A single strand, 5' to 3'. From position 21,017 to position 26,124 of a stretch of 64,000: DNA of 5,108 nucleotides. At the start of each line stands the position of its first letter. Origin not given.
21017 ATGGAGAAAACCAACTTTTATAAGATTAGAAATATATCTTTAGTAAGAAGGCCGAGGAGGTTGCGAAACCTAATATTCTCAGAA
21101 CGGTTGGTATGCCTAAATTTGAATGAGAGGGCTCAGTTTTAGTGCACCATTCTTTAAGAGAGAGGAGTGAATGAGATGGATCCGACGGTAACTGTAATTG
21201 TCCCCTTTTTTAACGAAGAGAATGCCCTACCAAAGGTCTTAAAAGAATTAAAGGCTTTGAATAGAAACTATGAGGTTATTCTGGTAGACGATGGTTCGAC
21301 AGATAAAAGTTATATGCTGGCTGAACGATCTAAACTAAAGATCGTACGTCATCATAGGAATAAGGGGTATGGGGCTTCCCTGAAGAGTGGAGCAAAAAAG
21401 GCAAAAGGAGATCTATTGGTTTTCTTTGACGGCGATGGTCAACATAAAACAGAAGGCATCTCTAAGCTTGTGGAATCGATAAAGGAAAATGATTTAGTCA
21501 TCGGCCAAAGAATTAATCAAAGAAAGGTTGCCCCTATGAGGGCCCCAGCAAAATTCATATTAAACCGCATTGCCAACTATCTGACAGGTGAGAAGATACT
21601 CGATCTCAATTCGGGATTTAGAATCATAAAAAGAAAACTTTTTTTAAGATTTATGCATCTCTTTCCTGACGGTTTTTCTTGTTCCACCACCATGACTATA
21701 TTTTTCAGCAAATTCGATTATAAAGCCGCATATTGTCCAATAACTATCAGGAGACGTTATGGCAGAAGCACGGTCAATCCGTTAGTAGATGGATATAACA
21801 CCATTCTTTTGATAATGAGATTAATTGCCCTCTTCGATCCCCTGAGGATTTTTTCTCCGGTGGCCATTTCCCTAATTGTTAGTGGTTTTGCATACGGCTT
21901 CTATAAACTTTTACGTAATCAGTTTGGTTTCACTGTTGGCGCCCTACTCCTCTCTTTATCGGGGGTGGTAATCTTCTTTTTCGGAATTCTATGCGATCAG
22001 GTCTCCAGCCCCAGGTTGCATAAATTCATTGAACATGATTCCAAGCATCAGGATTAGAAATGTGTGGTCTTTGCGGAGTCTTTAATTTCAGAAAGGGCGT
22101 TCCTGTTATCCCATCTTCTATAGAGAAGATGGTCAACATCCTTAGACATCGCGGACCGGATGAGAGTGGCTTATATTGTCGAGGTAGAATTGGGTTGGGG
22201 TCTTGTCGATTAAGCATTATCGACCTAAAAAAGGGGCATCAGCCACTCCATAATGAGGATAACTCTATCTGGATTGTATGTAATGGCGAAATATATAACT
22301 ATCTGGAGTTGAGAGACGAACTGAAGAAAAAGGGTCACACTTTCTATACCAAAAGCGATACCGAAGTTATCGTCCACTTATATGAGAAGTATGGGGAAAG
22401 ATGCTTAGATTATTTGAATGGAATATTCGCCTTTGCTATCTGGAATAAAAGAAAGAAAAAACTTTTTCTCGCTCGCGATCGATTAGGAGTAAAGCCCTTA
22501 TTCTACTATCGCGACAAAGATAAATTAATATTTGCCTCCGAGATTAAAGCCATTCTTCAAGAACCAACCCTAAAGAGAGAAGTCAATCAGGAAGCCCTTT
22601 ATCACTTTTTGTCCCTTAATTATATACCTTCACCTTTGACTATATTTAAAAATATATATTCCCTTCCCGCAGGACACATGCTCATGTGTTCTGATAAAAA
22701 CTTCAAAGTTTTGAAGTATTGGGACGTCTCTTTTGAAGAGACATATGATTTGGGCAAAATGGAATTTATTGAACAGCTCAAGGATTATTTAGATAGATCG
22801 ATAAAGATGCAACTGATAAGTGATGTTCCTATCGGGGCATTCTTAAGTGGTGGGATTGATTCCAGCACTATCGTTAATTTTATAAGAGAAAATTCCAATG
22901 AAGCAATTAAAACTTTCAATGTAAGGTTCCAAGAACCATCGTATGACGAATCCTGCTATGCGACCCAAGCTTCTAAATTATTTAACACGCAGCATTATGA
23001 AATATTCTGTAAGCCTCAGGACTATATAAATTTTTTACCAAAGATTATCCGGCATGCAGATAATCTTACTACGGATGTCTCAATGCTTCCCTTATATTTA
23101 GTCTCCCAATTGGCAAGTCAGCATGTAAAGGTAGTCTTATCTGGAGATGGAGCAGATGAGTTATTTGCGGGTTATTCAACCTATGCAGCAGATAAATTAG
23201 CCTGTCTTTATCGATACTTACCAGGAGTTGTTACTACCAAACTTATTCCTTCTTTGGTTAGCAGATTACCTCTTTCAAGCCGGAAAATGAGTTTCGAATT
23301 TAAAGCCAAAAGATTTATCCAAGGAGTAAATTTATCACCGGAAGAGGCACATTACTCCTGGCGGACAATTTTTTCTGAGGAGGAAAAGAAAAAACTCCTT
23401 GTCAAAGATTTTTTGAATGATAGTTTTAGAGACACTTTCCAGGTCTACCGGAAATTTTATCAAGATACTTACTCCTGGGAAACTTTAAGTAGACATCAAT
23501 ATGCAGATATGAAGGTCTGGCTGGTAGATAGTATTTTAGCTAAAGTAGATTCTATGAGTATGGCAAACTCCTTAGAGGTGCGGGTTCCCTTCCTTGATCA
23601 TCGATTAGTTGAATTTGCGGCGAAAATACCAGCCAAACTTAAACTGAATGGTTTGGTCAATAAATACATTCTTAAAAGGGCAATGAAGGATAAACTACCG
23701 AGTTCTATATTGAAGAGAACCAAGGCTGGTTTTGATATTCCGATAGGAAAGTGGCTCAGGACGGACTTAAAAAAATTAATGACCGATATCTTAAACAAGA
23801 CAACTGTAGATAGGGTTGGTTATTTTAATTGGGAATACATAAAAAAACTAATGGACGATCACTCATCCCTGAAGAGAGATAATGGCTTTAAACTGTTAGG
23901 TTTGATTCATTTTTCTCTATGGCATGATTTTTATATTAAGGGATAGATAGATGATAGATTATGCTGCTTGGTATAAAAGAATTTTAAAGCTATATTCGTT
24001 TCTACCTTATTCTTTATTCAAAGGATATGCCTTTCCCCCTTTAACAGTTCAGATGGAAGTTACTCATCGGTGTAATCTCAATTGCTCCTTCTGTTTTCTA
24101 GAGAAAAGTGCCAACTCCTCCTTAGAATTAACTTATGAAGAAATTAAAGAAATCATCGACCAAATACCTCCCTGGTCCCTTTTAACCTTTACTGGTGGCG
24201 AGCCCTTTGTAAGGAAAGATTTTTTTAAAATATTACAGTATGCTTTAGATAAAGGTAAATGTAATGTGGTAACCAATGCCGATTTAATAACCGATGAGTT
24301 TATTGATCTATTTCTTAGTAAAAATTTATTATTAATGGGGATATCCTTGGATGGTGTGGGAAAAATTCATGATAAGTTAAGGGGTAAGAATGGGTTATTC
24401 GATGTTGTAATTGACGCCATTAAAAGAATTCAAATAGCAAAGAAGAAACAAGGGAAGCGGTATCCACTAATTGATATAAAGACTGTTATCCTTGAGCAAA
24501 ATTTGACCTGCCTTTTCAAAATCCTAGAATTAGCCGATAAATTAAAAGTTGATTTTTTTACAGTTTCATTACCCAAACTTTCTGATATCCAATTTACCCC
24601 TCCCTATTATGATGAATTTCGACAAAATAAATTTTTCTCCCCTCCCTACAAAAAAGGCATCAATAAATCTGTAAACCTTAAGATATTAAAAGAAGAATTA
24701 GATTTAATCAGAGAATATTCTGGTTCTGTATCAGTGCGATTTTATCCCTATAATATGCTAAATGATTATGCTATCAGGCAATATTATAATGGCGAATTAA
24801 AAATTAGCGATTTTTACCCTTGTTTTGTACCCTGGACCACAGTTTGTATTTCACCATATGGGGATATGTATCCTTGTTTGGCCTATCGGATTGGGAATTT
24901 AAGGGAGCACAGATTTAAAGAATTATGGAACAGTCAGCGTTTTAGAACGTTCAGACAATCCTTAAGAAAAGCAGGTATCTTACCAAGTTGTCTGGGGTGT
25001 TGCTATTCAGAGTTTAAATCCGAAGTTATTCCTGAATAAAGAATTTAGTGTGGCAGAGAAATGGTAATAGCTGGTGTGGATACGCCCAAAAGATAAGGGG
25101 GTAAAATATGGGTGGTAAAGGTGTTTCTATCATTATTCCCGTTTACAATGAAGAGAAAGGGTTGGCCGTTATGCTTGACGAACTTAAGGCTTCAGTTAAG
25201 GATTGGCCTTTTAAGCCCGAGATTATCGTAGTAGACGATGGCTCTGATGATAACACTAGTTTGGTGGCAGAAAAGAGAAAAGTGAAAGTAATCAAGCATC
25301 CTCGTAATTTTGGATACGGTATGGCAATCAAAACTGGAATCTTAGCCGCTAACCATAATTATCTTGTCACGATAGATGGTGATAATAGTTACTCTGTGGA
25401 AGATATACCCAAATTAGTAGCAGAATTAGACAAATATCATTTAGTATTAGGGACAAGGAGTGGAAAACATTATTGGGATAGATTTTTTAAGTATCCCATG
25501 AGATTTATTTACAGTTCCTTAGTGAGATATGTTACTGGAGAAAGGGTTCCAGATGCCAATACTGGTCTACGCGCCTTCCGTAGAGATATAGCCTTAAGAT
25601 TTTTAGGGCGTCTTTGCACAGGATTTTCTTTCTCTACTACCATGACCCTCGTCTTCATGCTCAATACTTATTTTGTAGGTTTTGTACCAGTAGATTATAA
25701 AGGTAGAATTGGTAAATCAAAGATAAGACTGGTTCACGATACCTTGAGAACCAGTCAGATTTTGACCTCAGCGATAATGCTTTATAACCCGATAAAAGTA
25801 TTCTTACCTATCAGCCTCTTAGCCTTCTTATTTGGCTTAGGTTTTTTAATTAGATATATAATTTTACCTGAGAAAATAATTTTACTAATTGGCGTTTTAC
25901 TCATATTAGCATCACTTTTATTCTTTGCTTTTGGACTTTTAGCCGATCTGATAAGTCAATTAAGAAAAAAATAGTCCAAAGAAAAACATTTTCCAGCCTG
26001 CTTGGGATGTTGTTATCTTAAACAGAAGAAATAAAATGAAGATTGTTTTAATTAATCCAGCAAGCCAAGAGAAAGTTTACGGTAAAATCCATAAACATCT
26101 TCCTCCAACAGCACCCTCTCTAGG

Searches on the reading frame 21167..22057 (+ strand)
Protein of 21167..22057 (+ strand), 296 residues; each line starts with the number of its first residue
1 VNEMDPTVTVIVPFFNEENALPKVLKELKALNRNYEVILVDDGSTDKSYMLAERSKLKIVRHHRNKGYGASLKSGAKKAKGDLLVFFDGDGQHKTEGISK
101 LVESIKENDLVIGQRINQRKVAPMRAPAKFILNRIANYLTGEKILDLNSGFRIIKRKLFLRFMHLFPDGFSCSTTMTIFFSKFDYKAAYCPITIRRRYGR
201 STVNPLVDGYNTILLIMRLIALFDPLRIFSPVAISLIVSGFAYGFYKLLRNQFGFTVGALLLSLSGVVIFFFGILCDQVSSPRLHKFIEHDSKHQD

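Call 25: search_protein_families(library=pfam, proteins=[window:21167-22057:+], max_evalue=0.001)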
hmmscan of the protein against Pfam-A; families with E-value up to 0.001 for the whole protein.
window:21167-22057:+ (296 aa): 2 families
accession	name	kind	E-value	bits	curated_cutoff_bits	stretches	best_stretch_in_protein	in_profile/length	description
PF00535.33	Glycos_transf_2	-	4.6e-31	108.5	23.3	1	9-159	1-164/168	Glycosyl transferase family 2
PF10111.15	Glyco_tranf_2_2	-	1.7e-07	31.4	27.3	1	9-105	1-106/276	Glycosyltransferase like family 2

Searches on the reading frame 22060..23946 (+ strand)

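Call 25: search_protein_families(library=pfam, proteins=[window:22060-23946:+], max_evalue=0.001)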
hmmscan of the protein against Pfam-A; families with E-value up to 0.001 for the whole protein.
window:22060-23946:+ (628 aa): 3 families
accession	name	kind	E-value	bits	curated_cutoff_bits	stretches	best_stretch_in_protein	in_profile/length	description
PF00733.27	Asn_synthase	-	1.2e-98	331.5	21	1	240-622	2-353/354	Asparagine synthase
PF13537.11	GATase_7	-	1.9e-51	173.6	25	1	49-167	2-123/123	Glutamine amidotransferase domain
PF13522.11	GATase_6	-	5.5e-45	153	27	1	33-161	1-130/130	Glutamine amidotransferase domain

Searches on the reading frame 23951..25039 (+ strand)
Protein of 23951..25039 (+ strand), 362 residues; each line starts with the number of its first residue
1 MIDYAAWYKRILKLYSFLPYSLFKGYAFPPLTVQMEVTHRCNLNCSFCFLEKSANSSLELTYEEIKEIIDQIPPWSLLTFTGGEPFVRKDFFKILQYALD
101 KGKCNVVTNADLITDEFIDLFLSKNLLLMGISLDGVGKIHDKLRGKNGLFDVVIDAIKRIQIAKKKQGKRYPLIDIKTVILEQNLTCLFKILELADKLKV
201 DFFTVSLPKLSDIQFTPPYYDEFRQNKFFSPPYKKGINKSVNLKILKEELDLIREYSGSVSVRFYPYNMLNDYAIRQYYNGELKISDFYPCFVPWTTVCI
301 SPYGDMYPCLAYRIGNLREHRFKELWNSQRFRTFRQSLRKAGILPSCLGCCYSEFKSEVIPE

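Call 25: search_protein_families(library=pfam, proteins=[window:23951-25039:+], max_evalue=0.001)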
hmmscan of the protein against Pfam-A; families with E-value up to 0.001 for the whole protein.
window:23951-25039:+ (362 aa): 3 families
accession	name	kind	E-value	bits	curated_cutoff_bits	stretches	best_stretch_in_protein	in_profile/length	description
PF04055.27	Radical_SAM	-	2e-21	77.3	29.5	1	35-161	1-137/166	Radical SAM superfamily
PF13186.11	SPASM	-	7.2e-15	55.5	21.5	1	291-350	1-66/67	Iron-sulfur cluster-binding domain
PF13353.11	Fer4_12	-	9.6e-05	23.1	22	1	39-92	13-70/137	4Fe-4S single cluster domain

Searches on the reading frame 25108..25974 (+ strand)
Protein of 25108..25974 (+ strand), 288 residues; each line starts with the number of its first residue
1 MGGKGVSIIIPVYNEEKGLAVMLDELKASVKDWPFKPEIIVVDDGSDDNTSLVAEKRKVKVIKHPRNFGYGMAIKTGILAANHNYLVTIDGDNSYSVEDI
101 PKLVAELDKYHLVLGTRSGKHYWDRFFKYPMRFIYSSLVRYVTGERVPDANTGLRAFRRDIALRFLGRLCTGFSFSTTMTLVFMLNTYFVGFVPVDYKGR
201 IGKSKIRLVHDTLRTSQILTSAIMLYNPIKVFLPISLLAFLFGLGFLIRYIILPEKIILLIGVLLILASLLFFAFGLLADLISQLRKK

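Call 25: search_protein_families(library=pfam, proteins=[window:25108-25974:+], max_evalue=0.001)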
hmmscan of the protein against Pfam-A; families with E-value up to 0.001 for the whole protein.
window:25108-25974:+ (288 aa): 3 families
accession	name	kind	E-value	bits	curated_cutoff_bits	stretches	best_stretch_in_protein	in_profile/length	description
PF00535.33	Glycos_transf_2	-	2.6e-29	102.8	23.3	1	7-162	1-164/168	Glycosyl transferase family 2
PF10111.15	Glyco_tranf_2_2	-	6.5e-06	26.3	27.3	1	7-103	1-102/276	Glycosyltransferase like family 2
PF13641.12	Glyco_tranf_2_3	-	0.00096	19.7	27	0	6-143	3-154/230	Glycosyltransferase like family 2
